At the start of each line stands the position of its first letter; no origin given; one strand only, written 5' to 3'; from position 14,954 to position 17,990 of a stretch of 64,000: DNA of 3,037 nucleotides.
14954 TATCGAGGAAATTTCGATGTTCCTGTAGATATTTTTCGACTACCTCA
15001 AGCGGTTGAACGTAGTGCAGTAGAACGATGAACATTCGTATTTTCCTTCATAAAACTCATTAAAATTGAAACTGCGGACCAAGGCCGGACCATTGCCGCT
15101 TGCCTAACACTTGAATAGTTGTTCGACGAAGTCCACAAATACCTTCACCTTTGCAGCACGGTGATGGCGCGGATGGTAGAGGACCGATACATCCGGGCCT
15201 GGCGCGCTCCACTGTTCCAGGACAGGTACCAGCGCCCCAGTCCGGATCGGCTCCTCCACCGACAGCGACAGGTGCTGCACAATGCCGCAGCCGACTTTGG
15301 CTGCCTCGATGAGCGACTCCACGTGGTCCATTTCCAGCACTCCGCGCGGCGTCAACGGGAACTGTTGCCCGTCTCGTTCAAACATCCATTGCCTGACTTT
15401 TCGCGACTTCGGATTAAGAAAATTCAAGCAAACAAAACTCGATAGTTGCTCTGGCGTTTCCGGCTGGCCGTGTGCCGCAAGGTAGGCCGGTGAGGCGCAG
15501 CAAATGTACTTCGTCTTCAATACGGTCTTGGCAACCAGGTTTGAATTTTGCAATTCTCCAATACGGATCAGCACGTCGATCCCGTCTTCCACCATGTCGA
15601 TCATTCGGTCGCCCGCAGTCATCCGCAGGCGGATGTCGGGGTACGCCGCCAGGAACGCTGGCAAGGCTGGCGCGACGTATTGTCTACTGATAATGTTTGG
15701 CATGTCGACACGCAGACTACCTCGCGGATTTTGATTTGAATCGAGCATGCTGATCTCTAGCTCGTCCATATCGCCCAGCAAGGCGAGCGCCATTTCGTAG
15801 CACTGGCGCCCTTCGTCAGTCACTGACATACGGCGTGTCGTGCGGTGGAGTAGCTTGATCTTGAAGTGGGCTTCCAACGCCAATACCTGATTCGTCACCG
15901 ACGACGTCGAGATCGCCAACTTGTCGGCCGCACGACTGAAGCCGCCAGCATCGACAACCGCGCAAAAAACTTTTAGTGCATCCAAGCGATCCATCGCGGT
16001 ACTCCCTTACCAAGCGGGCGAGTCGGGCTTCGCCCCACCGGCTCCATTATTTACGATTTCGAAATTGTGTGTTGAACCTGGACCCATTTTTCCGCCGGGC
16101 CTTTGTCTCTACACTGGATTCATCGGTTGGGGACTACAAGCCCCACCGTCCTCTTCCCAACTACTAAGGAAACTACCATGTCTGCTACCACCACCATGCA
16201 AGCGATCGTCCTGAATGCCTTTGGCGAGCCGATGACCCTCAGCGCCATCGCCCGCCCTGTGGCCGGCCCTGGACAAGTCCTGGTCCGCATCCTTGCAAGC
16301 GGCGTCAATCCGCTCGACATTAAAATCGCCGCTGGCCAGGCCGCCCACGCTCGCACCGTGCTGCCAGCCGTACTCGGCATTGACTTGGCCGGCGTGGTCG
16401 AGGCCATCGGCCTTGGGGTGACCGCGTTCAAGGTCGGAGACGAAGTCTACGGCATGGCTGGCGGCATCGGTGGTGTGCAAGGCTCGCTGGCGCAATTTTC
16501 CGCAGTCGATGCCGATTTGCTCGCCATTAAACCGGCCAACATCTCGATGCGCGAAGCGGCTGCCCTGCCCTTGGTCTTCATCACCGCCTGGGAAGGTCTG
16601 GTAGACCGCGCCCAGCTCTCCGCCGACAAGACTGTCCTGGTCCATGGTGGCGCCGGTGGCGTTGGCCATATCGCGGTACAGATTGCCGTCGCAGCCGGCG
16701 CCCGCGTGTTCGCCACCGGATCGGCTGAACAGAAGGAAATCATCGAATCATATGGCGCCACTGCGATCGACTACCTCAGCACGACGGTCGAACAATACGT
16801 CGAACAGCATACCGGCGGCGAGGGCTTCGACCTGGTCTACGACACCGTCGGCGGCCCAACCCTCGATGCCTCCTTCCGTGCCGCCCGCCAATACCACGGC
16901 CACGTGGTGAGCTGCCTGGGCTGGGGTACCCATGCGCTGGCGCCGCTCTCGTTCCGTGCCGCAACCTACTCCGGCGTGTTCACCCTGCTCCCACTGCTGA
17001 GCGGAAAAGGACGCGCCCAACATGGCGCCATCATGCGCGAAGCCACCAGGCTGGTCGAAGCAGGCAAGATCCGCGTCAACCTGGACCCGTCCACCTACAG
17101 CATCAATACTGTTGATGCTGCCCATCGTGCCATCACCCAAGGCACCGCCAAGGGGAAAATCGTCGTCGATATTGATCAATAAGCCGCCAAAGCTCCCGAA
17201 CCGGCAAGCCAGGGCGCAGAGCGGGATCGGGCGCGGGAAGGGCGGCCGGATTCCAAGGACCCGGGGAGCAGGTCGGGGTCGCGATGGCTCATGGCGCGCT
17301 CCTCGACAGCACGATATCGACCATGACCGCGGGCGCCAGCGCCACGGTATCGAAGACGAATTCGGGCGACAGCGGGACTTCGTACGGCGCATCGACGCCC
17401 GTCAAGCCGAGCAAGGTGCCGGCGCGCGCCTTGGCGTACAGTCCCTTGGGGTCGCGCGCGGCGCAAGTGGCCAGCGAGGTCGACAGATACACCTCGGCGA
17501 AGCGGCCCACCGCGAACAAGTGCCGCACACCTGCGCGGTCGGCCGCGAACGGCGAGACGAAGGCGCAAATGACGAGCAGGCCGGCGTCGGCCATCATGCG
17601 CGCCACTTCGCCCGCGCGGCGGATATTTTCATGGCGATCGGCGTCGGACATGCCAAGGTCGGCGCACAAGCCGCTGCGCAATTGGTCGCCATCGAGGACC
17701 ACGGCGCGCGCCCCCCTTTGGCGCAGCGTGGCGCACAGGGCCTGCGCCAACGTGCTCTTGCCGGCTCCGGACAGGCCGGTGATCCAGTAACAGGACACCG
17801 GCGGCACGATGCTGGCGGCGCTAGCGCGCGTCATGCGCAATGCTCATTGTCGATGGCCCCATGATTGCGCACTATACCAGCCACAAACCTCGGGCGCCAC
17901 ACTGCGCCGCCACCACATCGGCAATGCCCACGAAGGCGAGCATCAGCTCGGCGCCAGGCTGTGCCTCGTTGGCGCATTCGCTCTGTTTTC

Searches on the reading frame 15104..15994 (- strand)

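Call 40: search_protein_families(library=pfam, proteins=[window:15104-15994:-], max_evalue=0.00001)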
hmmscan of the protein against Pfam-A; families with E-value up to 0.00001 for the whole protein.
window:15104-15994:- (296 aa): 2 families
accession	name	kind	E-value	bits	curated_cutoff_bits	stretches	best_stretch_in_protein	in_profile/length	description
PF03466.25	LysR_substrate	-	3.4e-40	138.1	28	1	88-293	2-207/209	LysR substrate binding domain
PF00126.33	HTH_1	-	5.5e-20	71.5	26.6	1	4-63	1-60/60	Bacterial regulatory helix-turn-helix protein, lysR family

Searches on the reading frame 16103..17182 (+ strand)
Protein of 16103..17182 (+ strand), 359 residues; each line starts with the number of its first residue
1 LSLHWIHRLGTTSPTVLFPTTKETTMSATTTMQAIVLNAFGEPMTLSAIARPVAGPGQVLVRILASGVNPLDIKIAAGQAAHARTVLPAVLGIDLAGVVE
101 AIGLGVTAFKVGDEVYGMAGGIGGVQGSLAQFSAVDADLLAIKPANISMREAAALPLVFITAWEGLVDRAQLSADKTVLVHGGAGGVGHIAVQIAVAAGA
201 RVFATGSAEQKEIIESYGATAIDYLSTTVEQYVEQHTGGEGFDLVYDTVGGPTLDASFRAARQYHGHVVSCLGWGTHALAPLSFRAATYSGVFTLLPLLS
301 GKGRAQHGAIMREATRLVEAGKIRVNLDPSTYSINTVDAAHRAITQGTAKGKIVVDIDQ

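Call 40: search_protein_families(library=pfam, proteins=[window:16103-17182:+], max_evalue=0.00001)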
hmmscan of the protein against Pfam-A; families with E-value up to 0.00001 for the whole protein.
window:16103-17182:+ (359 aa): 3 families
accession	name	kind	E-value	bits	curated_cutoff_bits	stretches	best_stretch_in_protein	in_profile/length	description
PF13602.12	ADH_zinc_N_2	-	2.1e-21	77.7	27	1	221-355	6-134/134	Zinc-binding dehydrogenase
PF00107.32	ADH_zinc_N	-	3e-17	63.2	31.8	1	186-274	1-90/129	Zinc-binding dehydrogenase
PF08240.17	ADH_N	-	9.7e-16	58.4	23.5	1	55-141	1-100/104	Alcohol dehydrogenase GroES-like domain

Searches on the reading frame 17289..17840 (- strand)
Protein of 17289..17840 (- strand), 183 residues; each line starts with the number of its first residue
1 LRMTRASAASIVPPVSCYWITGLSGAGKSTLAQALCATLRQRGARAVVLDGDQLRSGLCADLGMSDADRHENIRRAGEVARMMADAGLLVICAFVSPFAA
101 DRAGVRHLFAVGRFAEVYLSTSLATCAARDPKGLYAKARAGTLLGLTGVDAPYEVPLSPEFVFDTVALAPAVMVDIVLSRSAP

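Call 7: search_protein_families(library=pfam, proteins=[window:17289-17840:-], max_evalue=0.00001)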
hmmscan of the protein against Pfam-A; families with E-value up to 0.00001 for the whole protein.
window:17289-17840:- (183 aa): 2 families
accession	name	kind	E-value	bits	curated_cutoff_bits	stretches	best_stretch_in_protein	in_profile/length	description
PF01583.26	APS_kinase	-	2e-57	194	21.1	1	17-163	4-151/152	Adenylylsulphate kinase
PF13671.12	AAA_33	-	1.8e-11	44.9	27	1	20-129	4-114/143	AAA domain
